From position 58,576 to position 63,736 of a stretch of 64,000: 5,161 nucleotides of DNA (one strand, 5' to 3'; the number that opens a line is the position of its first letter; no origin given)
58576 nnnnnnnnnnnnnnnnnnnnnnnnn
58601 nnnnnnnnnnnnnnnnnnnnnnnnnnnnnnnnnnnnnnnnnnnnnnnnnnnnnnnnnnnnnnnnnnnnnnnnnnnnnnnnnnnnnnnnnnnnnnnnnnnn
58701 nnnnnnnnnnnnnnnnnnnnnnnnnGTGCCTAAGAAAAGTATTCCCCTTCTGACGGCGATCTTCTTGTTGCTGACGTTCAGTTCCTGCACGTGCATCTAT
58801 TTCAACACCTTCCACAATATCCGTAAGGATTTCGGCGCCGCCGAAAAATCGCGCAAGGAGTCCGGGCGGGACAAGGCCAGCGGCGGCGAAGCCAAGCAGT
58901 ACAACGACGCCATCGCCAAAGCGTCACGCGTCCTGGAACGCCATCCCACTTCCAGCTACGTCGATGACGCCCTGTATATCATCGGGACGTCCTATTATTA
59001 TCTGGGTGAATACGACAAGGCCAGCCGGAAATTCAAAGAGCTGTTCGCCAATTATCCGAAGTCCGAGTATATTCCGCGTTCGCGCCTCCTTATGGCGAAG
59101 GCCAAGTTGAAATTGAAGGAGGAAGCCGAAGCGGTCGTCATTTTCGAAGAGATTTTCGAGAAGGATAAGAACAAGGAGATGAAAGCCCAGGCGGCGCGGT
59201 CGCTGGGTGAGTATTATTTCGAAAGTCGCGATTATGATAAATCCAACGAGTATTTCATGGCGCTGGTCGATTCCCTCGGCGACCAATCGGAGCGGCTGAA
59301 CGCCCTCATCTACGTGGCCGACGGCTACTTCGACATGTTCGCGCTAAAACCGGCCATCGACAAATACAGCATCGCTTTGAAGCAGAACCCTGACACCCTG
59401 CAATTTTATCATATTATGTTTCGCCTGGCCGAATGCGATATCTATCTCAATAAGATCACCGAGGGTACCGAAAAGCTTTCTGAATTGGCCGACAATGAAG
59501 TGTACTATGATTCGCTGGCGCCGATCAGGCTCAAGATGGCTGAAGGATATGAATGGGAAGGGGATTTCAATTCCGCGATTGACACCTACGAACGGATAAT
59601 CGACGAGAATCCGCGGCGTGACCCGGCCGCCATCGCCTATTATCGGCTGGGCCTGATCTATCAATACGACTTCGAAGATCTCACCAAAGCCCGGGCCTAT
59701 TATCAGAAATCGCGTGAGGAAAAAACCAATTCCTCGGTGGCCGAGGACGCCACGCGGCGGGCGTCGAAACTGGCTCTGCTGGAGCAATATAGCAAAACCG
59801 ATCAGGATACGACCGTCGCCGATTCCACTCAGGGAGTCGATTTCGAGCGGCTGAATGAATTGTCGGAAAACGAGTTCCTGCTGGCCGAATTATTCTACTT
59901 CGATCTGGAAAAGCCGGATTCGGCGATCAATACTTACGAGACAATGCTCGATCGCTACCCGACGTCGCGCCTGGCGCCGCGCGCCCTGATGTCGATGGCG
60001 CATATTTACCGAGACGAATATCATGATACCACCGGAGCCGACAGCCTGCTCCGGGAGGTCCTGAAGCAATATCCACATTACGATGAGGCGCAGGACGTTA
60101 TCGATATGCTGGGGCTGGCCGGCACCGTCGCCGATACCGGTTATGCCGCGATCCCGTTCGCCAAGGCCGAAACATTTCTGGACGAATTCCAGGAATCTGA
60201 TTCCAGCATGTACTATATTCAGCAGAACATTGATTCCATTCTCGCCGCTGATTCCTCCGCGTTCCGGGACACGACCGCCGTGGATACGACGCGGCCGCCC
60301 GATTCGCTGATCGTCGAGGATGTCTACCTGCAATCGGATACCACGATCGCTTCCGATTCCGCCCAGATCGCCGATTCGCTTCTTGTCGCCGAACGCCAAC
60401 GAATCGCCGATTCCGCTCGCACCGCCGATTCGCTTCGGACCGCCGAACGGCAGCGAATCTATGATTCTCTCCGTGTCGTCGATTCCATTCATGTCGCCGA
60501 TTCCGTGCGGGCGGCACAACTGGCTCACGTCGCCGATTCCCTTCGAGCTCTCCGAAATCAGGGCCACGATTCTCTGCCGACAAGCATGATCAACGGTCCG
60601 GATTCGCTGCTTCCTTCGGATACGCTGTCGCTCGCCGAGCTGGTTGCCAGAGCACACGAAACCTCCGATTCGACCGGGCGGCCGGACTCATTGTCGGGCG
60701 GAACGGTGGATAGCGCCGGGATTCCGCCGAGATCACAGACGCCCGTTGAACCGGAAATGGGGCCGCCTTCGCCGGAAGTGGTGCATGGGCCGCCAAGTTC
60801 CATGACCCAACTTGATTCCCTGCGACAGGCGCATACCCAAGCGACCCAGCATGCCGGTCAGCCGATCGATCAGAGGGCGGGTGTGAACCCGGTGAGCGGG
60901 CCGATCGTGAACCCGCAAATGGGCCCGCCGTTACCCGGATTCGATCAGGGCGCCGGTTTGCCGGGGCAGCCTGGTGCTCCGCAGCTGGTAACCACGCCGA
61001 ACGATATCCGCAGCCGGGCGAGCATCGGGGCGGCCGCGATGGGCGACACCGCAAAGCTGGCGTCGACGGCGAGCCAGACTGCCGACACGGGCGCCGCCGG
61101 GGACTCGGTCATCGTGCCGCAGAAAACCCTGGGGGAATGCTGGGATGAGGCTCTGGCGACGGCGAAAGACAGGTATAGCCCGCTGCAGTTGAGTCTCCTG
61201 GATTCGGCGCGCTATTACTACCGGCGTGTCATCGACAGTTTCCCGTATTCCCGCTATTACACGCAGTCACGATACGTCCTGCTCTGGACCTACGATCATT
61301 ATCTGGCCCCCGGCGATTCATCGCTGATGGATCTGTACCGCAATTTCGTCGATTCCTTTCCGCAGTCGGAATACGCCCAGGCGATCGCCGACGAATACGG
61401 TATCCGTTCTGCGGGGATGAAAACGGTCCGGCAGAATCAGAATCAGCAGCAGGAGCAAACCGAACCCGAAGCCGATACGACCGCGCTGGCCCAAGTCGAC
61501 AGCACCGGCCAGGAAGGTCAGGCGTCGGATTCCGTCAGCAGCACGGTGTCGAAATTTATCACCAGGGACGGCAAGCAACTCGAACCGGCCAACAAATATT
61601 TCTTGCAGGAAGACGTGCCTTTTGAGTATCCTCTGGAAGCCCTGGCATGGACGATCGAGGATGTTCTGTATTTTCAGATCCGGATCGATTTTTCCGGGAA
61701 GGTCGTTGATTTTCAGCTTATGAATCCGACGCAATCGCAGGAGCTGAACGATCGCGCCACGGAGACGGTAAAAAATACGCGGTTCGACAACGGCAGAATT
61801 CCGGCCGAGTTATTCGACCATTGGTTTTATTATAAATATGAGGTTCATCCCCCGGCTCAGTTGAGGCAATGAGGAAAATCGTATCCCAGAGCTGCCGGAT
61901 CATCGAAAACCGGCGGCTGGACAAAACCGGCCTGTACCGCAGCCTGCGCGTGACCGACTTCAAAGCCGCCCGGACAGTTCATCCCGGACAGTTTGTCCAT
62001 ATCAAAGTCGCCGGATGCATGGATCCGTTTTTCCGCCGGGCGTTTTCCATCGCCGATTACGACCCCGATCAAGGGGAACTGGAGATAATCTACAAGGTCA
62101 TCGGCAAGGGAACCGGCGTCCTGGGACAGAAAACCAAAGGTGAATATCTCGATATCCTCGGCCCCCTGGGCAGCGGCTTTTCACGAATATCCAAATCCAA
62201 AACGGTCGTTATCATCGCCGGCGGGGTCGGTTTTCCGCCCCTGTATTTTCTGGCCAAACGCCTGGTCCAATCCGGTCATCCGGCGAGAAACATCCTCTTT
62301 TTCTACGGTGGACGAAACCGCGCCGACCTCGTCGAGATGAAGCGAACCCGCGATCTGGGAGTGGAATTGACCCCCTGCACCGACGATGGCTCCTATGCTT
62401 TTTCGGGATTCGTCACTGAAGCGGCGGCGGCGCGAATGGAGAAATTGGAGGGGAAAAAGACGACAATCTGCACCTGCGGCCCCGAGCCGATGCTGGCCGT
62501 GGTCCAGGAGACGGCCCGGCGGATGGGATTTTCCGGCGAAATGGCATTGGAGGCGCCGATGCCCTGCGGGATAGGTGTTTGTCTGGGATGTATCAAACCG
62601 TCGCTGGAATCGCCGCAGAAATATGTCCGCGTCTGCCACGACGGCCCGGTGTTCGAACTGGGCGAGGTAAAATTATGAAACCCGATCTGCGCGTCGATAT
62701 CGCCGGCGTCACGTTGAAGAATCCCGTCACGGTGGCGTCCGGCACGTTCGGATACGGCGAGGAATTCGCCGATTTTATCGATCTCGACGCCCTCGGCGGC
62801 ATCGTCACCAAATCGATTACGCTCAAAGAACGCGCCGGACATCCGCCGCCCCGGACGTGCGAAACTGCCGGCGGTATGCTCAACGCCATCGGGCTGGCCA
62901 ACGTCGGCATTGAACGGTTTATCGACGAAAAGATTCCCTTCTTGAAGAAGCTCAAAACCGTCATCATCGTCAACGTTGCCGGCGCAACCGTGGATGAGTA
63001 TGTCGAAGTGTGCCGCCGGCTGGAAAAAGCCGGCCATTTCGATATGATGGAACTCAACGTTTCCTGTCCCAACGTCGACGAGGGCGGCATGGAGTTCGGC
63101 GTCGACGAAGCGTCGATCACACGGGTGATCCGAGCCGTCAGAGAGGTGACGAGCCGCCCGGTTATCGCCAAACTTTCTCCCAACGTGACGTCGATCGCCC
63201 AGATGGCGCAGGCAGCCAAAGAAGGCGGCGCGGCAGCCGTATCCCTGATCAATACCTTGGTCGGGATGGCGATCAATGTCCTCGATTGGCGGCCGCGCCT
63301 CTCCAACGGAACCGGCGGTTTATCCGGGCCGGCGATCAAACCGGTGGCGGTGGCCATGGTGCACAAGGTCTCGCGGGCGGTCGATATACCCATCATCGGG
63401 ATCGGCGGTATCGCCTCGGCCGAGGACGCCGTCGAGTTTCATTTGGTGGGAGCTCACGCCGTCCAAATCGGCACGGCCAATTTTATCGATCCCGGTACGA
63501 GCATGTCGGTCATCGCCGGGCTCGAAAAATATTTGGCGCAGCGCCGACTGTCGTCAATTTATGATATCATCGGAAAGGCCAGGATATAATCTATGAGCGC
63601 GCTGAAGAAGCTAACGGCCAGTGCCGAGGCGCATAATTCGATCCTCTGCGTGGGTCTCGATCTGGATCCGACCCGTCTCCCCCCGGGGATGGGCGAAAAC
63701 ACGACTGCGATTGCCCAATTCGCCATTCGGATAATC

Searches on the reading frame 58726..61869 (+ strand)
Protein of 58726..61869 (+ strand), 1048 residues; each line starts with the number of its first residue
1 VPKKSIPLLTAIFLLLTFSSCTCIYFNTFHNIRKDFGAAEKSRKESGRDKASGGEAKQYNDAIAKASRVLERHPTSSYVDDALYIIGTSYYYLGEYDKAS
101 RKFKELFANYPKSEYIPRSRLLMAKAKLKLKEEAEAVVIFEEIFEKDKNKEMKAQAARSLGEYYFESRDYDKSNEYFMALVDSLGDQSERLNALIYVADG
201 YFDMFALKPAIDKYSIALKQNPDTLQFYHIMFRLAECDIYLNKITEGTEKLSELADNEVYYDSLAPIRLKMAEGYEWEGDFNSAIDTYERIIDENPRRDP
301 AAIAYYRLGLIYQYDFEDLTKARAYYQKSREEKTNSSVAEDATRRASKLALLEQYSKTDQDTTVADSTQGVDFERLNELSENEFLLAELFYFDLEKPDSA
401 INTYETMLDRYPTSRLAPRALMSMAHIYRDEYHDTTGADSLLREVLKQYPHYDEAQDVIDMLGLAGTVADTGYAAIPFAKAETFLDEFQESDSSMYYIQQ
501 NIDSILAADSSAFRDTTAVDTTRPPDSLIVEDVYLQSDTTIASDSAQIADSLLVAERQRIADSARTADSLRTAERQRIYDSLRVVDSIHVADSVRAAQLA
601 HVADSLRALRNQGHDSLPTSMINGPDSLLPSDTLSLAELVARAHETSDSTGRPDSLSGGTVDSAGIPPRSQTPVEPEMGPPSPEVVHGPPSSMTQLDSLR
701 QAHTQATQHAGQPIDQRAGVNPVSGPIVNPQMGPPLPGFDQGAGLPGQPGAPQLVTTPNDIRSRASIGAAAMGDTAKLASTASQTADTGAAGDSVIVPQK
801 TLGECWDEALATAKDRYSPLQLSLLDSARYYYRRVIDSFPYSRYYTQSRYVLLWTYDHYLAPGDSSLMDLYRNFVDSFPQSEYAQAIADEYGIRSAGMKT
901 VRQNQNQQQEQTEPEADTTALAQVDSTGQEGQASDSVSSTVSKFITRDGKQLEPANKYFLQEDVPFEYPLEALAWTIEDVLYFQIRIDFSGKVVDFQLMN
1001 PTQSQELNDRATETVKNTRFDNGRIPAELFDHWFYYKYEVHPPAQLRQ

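Call 87: search_protein_families(library=pfam, proteins=[window:58726-61869:+], max_evalue=0.00001)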
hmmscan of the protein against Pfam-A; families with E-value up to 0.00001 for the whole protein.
window:58726-61869:+ (1048 aa): 10 families
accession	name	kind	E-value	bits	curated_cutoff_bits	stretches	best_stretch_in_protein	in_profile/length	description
PF13174.12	TPR_6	-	3.7e-24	84.1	26.3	0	81-113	1-33/33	Tetratricopeptide repeat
PF13428.12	TPR_14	-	7.8e-14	51.3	23.5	0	268-305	4-41/44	Tetratricopeptide repeat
PF13424.12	TPR_12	-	4.7e-13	49.6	30.1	0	267-331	5-73/77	Tetratricopeptide repeat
PF13432.12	TPR_16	-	5.7e-13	49.5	32.7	0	279-332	11-60/65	Tetratricopeptide repeat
PF07719.23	TPR_2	-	1.1e-12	47.4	27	0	81-112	2-33/34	Tetratricopeptide repeat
PF14559.12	TPR_19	-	2.4e-11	44.2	25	0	94-154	5-63/68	Tetratricopeptide repeat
PF13525.12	YfiO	-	1.1e-10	42.1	25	0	82-142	7-67/203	Outer membrane lipoprotein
PF12895.13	ANAPC3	-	5.1e-09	36.7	27.2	1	57-142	3-81/82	Anaphase-promoting complex, cyclosome, subunit 3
PF00515.34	TPR_1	-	1.6e-06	28.1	27.8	0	81-99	2-20/34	Tetratricopeptide repeat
PF13181.12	TPR_8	-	4.7e-06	26.8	25.7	0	304-328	3-26/34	Tetratricopeptide repeat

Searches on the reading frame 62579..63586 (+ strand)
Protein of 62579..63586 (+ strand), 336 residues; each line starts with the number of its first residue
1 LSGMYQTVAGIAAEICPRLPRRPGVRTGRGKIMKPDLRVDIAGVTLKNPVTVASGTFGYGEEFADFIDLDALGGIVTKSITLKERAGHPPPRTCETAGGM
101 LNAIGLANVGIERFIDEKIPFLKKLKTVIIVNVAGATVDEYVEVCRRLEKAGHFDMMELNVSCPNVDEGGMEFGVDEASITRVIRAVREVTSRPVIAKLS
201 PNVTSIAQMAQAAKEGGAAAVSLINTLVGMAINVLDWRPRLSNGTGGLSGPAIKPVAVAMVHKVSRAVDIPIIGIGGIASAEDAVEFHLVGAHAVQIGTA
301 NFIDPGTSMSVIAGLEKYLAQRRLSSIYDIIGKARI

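Call 87: search_protein_families(library=pfam, proteins=[window:62579-63586:+], max_evalue=0.00001)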
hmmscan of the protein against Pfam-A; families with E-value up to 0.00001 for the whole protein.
window:62579-63586:+ (336 aa): 3 families
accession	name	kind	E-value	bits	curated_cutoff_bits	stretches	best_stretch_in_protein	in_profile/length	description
PF01180.27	DHO_dh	-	2.9e-78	263.5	27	1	37-319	2-291/291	Dihydroorotate dehydrogenase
PF03060.21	NMO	-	3.2e-06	27.2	28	0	245-300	167-224/331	Nitronate monooxygenase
PF01207.24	Dus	-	5.5e-06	26.2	20.4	0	256-309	171-225/311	Dihydrouridine synthase (Dus)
